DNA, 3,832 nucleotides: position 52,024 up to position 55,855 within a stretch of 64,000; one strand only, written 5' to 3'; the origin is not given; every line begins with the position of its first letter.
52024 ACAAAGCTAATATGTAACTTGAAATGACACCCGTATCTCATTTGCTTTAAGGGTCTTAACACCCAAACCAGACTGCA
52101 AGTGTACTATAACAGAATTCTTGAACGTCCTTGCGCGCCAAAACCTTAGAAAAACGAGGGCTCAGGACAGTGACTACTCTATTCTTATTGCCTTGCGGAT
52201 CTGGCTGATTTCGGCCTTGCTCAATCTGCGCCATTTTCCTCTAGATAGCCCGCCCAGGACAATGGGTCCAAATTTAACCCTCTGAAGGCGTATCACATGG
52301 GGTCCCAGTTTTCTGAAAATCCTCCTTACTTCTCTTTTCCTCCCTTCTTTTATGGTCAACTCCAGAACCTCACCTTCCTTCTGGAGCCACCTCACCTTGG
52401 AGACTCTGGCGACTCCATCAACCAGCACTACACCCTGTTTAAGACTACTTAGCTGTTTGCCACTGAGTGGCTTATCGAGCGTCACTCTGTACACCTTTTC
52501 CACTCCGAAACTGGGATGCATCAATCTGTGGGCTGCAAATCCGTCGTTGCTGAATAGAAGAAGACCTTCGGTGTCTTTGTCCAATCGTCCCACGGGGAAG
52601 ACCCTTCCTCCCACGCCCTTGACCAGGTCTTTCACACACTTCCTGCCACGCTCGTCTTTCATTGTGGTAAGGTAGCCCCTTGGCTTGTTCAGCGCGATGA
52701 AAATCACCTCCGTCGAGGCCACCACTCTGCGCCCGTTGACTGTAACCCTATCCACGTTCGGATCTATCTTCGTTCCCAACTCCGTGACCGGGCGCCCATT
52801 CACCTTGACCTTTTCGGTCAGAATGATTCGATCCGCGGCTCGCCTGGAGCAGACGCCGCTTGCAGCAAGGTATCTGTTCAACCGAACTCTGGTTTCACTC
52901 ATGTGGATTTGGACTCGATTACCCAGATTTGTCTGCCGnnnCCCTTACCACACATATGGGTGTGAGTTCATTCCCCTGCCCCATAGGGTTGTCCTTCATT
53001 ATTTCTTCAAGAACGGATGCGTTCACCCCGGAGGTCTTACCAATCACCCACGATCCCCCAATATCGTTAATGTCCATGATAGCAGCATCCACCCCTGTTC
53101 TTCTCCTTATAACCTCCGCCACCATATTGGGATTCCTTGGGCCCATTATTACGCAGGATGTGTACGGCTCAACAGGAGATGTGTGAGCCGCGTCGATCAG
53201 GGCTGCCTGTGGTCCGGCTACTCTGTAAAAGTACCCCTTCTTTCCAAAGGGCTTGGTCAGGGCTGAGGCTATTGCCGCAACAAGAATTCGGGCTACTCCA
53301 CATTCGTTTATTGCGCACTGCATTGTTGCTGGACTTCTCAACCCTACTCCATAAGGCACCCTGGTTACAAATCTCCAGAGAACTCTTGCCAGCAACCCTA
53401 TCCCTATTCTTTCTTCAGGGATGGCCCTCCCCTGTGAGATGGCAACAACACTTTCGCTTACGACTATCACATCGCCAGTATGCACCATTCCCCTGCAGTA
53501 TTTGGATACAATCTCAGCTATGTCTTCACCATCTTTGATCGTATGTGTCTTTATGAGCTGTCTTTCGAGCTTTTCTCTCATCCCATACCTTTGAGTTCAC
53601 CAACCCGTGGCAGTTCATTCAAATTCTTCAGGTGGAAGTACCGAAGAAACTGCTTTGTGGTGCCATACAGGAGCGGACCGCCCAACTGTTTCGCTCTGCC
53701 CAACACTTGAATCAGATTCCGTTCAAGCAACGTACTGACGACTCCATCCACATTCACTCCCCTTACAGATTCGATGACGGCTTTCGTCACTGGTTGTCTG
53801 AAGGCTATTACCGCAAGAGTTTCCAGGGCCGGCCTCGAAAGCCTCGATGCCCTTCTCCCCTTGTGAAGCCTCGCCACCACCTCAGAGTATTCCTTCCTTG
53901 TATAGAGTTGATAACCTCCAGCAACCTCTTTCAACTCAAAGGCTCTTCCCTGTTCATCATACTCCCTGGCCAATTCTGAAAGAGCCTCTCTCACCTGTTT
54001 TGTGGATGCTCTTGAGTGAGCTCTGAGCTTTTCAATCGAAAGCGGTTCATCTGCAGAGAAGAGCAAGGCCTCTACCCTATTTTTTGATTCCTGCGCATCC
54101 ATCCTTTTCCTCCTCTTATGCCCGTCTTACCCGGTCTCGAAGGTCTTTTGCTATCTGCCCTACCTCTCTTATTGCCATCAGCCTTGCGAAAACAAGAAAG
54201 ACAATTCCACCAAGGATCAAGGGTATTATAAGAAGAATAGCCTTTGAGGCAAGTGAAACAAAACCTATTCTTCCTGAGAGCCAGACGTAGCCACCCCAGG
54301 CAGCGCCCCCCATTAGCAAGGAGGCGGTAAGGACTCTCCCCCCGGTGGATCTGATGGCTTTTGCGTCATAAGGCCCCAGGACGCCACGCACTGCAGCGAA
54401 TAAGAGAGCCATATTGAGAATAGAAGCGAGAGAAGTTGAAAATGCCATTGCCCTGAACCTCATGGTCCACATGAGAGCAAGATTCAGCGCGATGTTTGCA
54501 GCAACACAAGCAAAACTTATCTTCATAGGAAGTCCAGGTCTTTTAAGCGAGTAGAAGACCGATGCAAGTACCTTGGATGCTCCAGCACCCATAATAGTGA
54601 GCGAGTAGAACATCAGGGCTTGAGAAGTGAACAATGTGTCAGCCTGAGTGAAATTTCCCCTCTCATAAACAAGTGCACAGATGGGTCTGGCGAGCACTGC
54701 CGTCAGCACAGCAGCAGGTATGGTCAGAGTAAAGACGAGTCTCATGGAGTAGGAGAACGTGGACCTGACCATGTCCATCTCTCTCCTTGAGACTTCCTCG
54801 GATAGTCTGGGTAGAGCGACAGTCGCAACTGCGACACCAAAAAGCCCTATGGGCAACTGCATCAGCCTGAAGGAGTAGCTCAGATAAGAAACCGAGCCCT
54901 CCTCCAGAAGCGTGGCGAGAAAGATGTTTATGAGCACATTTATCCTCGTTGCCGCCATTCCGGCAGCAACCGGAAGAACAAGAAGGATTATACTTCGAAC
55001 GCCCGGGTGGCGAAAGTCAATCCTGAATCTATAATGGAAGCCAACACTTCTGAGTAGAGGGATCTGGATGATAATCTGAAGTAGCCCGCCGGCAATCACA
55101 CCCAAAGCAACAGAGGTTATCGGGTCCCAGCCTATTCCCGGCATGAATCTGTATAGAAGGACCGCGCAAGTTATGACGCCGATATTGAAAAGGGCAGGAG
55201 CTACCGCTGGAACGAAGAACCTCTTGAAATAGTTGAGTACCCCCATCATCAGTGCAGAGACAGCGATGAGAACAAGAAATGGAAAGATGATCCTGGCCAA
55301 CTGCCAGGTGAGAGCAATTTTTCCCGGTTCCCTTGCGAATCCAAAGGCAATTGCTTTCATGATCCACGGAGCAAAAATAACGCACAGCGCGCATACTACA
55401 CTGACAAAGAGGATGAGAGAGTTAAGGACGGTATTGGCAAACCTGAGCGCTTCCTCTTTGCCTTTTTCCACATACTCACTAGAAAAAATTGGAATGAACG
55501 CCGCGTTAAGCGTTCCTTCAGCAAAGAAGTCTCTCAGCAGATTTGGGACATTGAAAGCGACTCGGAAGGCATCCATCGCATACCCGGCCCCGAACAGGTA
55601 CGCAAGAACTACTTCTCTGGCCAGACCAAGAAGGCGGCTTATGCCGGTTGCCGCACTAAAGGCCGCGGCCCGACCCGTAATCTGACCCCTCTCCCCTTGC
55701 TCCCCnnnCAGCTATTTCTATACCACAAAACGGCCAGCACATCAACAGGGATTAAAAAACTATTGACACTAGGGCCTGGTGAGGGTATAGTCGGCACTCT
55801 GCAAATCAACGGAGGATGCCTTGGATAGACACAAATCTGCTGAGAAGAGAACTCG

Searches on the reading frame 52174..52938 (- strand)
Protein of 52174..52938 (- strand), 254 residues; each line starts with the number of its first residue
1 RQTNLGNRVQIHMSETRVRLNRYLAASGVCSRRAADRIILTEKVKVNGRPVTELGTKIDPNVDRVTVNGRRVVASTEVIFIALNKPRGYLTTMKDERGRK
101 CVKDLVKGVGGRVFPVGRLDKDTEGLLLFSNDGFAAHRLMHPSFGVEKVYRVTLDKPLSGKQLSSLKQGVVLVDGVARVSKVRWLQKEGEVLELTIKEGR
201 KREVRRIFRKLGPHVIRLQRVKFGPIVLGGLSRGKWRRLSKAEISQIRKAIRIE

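Call 61: search_protein_families(library=pfam, proteins=[window:52174-52938:-])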
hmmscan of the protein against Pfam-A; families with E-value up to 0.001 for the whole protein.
window:52174-52938:- (254 aa): 2 families
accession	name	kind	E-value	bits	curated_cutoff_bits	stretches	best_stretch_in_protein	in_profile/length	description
PF00849.27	PseudoU_synth_2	-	8.6e-21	75.2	26.8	1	80-208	2-150/152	RNA pseudouridylate synthase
PF01479.30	S4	-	9.1e-09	35.4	22.8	1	18-61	1-45/48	S4 domain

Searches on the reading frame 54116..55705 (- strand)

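Call 61: search_protein_families(library=pfam, proteins=[window:54116-55705:-])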
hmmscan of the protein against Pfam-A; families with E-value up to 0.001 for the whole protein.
window:54116-55705:- (529 aa): 3 families
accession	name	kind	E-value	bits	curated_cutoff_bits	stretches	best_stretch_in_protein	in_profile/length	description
PF03023.19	MurJ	-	1.3e-113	380.5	27.4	1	34-475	1-435/451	Lipid II flippase MurJ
PF01554.23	MatE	-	2.7e-05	24.4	24.9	1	253-408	10-159/161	MatE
PF05398.16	PufQ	-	0.00052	20.5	22.1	0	102-143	29-70/74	PufQ cytochrome subunit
